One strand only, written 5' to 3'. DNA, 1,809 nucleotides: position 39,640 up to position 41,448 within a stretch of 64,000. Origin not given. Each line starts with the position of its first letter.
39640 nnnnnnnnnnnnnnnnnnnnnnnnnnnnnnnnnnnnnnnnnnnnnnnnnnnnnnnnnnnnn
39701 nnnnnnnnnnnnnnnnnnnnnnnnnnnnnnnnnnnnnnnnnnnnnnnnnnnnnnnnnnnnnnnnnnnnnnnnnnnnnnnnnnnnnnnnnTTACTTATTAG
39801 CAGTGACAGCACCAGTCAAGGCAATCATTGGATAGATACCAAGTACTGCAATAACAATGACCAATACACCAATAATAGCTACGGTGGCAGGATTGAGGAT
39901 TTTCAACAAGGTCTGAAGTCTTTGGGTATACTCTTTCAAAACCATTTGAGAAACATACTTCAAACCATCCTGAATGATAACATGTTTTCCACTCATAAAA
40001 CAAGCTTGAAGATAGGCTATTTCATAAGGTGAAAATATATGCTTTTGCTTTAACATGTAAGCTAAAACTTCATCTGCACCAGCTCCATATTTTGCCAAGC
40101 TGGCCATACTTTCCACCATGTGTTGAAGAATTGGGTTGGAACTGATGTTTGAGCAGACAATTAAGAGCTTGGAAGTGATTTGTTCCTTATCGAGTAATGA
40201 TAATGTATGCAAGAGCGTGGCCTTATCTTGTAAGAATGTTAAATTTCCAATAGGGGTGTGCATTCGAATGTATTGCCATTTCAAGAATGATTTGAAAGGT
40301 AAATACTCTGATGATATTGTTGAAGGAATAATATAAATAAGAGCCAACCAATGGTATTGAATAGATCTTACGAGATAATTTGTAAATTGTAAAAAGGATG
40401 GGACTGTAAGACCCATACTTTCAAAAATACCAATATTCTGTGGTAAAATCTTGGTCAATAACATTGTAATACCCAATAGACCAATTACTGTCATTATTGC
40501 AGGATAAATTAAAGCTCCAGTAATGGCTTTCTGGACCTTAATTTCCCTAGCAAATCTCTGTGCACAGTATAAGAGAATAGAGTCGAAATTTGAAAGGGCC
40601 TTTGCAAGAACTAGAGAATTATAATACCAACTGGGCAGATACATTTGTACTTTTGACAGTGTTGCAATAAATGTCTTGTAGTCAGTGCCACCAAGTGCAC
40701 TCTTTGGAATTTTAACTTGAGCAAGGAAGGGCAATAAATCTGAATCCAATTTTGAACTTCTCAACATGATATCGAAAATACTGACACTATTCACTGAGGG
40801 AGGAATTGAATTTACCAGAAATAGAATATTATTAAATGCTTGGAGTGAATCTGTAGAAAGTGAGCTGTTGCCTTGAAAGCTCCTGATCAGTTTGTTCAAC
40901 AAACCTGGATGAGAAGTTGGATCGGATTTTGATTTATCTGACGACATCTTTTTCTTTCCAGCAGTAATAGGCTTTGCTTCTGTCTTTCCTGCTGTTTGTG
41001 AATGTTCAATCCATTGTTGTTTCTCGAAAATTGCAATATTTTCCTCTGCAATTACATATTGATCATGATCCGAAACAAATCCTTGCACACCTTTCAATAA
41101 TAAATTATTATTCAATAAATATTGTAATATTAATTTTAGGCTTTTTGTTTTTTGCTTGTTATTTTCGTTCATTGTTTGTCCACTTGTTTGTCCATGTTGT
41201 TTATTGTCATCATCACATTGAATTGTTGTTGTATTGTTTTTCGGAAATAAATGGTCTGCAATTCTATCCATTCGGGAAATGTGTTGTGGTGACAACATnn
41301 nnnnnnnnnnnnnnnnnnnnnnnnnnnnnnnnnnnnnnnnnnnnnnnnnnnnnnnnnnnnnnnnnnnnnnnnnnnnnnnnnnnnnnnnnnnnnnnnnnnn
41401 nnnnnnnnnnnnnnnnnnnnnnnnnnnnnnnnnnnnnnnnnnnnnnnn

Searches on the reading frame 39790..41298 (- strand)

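Call 22: search_protein_families(library=pfam, proteins=[window:39790-41298:-], max_evalue=0.001)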
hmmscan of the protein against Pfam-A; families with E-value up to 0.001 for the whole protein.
window:39790-41298:- (502 aa): 1 family
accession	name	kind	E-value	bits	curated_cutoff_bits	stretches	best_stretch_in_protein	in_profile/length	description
PF00482.28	T2SSF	-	2.2e-12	47.5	25.2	2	214-286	52-125/125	Type II secretion system (T2SS), protein F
